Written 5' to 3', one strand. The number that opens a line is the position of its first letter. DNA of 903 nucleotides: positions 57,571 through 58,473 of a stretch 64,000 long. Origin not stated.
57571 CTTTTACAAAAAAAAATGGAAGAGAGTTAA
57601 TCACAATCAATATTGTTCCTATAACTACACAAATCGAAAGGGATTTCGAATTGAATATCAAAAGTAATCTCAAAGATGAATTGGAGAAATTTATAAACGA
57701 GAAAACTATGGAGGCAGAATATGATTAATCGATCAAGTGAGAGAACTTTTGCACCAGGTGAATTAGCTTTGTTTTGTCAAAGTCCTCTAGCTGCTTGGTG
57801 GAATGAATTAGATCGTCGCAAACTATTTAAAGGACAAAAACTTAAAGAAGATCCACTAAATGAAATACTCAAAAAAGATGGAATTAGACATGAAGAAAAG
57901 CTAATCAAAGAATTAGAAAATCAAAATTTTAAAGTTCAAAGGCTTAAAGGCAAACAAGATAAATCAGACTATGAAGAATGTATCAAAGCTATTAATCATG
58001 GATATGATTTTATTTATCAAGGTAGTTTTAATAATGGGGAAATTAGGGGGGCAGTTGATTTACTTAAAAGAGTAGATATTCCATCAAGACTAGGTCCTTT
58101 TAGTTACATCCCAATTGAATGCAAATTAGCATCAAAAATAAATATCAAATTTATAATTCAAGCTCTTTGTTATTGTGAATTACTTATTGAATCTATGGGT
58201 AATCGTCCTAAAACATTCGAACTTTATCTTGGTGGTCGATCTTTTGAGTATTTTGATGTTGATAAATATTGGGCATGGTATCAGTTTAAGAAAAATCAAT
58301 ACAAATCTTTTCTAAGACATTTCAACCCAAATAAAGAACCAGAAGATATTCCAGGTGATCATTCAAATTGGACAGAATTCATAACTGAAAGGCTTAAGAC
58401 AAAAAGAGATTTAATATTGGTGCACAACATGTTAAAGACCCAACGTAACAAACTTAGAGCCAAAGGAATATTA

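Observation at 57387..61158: Giant three-module nuclease/exonuclease/helicase protein with an overlapping small partner gene: candidate stand-alone defence or DNA-processing system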

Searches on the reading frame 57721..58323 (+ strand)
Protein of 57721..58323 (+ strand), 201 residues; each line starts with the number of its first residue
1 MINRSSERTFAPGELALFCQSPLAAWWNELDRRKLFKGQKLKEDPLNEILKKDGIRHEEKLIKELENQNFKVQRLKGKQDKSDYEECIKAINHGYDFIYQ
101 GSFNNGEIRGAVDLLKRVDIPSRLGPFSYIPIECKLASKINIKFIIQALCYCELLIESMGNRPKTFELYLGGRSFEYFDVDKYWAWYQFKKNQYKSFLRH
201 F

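Call 95: search_protein_families(library=pfam, proteins=[window:57721-58323:+], max_evalue=5)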
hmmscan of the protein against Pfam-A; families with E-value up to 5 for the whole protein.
seq(201 aa): 0 families
